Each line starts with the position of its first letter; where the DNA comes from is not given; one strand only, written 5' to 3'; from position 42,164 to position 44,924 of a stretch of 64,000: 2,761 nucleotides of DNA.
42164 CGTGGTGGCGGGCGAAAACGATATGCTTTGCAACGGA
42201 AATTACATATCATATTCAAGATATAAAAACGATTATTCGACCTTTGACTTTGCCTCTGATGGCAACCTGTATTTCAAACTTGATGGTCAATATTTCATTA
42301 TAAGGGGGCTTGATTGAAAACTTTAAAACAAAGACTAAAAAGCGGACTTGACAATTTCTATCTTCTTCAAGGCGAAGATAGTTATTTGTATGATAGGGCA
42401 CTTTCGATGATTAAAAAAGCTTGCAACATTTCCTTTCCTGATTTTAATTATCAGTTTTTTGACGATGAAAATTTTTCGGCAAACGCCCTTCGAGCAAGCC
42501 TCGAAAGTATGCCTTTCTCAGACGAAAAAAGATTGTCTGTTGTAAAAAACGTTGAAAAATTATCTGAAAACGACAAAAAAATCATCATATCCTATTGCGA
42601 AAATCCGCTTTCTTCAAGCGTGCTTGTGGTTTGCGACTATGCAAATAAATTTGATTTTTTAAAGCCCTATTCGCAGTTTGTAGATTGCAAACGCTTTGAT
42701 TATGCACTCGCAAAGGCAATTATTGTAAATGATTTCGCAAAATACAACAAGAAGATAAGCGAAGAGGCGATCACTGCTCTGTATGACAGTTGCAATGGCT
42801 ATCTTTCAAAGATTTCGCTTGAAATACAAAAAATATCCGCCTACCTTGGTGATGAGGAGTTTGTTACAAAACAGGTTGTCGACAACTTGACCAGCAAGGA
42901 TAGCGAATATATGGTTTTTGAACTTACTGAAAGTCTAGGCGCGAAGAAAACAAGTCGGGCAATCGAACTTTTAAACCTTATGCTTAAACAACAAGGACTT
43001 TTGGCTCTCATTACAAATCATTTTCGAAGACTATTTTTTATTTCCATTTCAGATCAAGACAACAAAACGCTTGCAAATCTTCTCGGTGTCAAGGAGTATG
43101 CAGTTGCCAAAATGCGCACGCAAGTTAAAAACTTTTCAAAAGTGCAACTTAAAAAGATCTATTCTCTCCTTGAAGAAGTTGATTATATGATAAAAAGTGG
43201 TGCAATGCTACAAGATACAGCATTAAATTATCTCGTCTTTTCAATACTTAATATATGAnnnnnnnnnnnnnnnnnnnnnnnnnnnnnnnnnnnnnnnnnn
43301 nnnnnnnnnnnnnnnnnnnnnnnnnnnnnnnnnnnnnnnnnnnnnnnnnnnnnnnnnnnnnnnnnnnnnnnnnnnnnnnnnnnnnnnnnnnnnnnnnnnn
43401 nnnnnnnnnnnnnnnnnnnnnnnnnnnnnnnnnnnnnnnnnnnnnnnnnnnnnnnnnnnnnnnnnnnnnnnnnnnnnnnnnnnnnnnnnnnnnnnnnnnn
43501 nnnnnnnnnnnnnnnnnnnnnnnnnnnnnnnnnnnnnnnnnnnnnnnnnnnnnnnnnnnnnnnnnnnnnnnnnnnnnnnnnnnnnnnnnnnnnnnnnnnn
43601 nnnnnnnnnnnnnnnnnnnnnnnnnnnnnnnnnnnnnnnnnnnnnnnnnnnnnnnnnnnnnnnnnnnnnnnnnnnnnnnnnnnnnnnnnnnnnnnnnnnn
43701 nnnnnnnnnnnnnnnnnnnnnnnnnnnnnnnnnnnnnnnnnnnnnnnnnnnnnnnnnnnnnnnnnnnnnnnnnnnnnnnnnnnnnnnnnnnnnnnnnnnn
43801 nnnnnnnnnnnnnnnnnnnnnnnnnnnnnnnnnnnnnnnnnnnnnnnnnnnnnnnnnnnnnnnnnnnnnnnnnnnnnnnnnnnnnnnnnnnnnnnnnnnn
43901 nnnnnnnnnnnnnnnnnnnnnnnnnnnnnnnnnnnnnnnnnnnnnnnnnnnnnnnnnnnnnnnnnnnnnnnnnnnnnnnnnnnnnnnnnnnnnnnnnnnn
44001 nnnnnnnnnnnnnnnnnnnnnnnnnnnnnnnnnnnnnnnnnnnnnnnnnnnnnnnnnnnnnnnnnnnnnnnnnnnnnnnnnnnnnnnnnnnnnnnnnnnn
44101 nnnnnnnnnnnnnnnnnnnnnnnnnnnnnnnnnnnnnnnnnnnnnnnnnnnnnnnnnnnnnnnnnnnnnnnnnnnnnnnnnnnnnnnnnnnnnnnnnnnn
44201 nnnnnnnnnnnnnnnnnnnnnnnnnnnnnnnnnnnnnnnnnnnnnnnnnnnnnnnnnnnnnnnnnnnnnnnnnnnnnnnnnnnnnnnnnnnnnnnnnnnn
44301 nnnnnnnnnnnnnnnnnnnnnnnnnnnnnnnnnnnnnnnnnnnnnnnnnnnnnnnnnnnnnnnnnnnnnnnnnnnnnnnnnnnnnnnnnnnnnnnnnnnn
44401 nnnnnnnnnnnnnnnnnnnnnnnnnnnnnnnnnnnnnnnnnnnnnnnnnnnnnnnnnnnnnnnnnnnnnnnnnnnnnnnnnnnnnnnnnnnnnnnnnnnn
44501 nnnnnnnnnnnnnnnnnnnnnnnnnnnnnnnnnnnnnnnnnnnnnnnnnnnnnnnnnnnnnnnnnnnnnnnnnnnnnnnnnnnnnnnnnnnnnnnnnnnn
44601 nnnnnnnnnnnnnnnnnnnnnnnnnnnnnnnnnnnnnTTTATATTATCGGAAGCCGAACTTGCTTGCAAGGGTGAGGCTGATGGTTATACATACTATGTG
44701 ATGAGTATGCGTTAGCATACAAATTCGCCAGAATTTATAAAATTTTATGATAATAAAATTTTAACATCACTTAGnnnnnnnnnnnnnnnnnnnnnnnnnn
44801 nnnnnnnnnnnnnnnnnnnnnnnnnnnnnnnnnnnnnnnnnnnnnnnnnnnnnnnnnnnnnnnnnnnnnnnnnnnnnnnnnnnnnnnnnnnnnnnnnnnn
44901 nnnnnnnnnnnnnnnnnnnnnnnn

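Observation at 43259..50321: About 7-kb AT-rich accessory island between holA and der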

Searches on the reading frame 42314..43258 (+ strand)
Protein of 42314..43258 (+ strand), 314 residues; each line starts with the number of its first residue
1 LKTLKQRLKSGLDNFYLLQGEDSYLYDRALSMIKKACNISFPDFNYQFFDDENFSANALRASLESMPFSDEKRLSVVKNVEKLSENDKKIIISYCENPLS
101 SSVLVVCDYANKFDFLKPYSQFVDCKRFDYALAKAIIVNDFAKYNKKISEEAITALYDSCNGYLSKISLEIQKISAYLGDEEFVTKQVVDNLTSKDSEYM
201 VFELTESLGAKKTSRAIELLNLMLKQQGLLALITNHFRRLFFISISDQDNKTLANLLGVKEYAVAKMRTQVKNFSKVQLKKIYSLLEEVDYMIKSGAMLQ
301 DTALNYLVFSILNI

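Call 9: search_protein_families(library=pfam, proteins=[window:42314-43258:+], max_evalue=0.01)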
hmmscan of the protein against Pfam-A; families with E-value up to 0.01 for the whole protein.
window:42314-43258:+ (314 aa): 2 families
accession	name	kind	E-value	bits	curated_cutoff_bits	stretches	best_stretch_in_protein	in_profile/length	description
PF21694.2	DNA_pol3_delta_C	-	3e-17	63.2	27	1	200-309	3-119/121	DNA polymerase III delta subunit, C-terminal domain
PF06144.19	DNA_pol3_delta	-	2.3e-09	37.7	21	1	16-114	1-105/124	DNA polymerase III, delta subunit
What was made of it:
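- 42314..43258 (+): holA (DNA polymerase III delta), left core flank. Pfam DNA_pol3_delta and DNA_pol3_delta_C (call 9).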

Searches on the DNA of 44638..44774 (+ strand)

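Call 90: build_rna_model(alignment_id=A3, structure=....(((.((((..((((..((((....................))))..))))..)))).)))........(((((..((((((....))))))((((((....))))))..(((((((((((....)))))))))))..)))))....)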
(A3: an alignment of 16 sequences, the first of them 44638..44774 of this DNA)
Model R1 built from alignment A3 (16 sequences, 150 columns); structure: as given.
model positions 138; base pairs 43; branch points 3; effective number of sequences 1; information 0.59 bits per position. Calibrated on 0.2 Mb of random sequence (short: E-values are rough).
structure used (alignment columns):
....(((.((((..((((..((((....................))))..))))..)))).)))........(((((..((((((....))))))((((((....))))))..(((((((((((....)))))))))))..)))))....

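Call 92: search_with_rna_model(model_id=R1, sources=[window, L001, L002, L003, L004, L005, L006, L007, L008, L009, L010, L011, L012, L013, L014, L015, L016, L017, L018, L019, L020, L021, L022, L023, L024, L025, L026, L027, L028, L029, L030, L031, L032, L033, L034, L035, L036, L037, L038, L039, L040, L041, L042, L043, L044, L045, L046, L047, L048, L049, L050, L051, L052, L053, L083, L084, L085, L206, L207, L208, L209, L210, L211, L212, L213, L214, L215, L216, L217, L218, L219, L220, L221, L222, L223, L224, L225, L226, L227, L228, L229, L230, L231, L232, L233], max_evalue=0.1)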
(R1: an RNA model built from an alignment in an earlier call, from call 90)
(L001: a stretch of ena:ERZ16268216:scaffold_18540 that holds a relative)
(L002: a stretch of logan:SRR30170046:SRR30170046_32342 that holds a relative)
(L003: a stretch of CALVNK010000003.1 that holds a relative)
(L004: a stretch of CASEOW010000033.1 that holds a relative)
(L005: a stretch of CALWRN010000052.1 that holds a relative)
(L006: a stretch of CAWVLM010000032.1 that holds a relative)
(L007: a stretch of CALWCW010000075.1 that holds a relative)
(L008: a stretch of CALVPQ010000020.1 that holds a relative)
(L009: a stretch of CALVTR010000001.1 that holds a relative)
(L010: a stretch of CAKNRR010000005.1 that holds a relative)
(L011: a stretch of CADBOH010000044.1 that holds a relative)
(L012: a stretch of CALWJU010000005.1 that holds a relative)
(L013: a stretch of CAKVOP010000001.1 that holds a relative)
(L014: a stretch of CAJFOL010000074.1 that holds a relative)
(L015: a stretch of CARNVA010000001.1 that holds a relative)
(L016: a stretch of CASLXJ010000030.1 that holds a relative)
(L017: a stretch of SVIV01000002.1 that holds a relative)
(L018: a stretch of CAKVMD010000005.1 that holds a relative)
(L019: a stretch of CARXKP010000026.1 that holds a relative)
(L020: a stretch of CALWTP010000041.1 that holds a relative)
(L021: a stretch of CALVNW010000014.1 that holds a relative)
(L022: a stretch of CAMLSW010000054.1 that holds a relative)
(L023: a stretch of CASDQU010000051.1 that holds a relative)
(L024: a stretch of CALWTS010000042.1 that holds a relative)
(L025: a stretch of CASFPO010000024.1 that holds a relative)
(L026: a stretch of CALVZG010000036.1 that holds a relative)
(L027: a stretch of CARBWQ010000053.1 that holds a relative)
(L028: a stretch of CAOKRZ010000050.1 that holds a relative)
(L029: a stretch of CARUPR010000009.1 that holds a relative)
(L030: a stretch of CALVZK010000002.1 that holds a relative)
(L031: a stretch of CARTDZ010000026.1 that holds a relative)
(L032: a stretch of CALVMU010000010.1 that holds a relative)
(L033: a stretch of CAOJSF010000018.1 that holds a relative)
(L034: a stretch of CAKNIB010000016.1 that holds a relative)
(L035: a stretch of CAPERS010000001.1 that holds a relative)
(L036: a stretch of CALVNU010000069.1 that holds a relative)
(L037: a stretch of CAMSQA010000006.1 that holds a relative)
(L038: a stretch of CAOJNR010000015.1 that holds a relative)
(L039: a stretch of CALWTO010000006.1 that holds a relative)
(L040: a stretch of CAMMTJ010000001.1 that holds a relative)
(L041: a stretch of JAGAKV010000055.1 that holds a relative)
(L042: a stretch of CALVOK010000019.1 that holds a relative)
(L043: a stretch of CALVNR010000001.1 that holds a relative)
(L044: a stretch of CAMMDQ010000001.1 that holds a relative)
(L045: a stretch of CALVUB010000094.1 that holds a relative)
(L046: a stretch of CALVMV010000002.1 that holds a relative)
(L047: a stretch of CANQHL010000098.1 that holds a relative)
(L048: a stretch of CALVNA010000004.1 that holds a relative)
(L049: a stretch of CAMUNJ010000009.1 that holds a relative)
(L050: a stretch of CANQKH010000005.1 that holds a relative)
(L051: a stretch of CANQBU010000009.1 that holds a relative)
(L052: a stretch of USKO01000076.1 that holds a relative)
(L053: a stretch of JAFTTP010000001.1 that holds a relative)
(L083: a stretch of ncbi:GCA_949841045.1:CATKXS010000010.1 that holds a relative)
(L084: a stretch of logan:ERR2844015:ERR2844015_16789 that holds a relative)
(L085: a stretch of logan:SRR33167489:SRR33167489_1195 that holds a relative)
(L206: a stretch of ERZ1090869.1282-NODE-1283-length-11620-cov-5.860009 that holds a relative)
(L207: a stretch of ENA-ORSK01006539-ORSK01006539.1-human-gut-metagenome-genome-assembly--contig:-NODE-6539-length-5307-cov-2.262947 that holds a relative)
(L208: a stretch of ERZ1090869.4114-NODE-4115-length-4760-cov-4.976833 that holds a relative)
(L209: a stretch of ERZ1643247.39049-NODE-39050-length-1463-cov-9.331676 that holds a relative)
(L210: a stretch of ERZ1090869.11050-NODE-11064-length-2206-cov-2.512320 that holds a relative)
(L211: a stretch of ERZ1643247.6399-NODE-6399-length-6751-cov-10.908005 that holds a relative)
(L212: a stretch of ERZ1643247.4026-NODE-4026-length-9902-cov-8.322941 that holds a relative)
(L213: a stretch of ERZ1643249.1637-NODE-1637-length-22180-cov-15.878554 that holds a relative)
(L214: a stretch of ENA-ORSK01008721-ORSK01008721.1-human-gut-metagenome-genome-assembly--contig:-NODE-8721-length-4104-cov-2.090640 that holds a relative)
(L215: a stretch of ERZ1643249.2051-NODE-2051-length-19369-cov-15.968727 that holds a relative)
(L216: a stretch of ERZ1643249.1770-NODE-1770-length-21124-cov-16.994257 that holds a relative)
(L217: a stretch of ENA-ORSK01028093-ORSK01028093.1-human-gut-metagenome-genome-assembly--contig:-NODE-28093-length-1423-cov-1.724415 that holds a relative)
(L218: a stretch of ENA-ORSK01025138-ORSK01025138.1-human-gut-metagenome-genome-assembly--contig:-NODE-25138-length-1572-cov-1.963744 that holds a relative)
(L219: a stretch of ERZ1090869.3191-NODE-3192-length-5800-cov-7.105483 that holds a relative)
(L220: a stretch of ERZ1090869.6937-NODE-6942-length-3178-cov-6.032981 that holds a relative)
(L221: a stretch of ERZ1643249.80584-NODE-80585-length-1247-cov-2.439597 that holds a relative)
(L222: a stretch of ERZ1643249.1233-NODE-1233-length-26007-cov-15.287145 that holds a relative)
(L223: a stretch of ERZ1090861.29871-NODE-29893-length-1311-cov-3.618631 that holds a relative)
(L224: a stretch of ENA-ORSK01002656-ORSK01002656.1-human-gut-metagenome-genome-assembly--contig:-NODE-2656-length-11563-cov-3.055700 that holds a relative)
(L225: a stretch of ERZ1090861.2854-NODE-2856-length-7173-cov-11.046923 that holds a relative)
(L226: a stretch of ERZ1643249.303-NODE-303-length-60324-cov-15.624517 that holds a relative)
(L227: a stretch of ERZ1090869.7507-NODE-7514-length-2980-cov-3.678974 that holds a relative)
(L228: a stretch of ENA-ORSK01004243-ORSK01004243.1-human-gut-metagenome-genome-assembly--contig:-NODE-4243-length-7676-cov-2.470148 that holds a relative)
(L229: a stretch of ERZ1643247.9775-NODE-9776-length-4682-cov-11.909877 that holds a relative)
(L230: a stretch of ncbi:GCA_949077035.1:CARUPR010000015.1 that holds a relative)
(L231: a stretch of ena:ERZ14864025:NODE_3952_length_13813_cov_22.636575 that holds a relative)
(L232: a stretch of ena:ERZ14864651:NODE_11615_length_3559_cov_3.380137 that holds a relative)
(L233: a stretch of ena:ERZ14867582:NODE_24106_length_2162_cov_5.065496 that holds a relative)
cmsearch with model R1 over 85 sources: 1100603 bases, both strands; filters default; matches with E-value up to 0.1: 54.
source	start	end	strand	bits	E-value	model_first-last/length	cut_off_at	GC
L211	6555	6692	-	167.6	4.2e-38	1-138/138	no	0.31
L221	731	868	+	166.8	6.7e-38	1-138/138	no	0.33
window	46270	46407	-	166.5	7.7e-38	1-138/138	no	0.32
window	44638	44774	+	164.6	2.3e-37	1-138/138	no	0.32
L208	3530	3667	-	162.6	7.2e-37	1-138/138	no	0.32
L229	4247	4384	-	162.4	8.2e-37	1-138/138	no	0.33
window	44775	44911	+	162.3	8.5e-37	1-138/138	no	0.31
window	46557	46693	-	159.5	4.1e-36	1-138/138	no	0.34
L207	3652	3788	+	155.7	3.7e-35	1-138/138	no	0.31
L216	10779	10914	+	155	5.4e-35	1-138/138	no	0.31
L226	966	1101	+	153.1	1.6e-34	1-138/138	no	0.33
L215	2909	3045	-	153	1.7e-34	1-138/138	no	0.33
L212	400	537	+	151.7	3.5e-34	1-138/138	no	0.31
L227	2845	2980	+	149.2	1.5e-33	1-138/138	no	0.29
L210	961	1096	-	137.9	8.9e-31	1-138/138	no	0.32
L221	580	730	+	126.7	5e-28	1-138/138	no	0.29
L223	1050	1185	-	125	1.4e-27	1-138/138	no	0.29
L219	5615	5751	-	116.5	1.7e-25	1-138/138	no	0.3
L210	1097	1233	-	111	3.9e-24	1-138/138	no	0.31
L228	4595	4733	-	109.2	1.1e-23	1-138/138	no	0.31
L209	23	157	+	108.5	1.6e-23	1-138/138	no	0.3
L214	1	108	-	104.6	1.5e-22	1-110/138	3'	0.32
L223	1186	1311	-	100.1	1.9e-21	12-138/138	5'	0.33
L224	2308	2442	+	93.5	8.2e-20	1-138/138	no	0.39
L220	1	105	-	88.7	1.2e-18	1-104/138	3'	0.35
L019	4680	4814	+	75.4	2.4e-15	1-138/138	no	0.27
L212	9835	9902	-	70.1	4.8e-14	71-138/138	5'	0.24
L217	12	146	+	66.3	4.2e-13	1-138/138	no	0.39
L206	1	58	-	61.1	8.1e-12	1-58/138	3'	0.41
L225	7119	7173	+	60.1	1.4e-11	1-55/138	3'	0.44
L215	3046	3172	-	55.8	1.6e-10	1-138/138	no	0.29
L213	14812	14862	+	55.2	2.2e-10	1-51/138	3'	0.43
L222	14608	14663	+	51.2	2.2e-09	1-56/138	3'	0.38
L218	1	42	-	43.5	1.7e-07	1-42/138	3'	0.43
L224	2456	2556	-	39.8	1.4e-06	1-138/138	no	0.26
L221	649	786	-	33.3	5.8e-05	1-138/138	no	0.32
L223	1130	1266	+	28.7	0.0008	1-138/138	no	0.31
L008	9250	9380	+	28.2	0.001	1-138/138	no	0.26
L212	265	389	+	28.1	0.0011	1-138/138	no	0.35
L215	2990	3090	+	25.7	0.0043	1-138/138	no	0.31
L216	10703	10834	-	24.2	0.0099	1-138/138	no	0.35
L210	1041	1177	+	21.5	0.048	1-138/138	no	0.32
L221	787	937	-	20.6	0.076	1-138/138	no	0.29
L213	4787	4898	-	20.3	0.093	1-138/138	no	0.24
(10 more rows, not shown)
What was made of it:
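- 44638..45030 (+): Left array of the dispersed ~140-nt element. Units are 44638-44774, 44775-44911 and 44912-~45030. The third has the long apical hairpin and the terminator-type 3' module. Covariance-model scores are 164.6, 162.3 and 50.3 bits (call 92).
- The covariance model recovers 30 or more copies, including window 25675-25777 (81.9 bits), outside the island (call 92).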
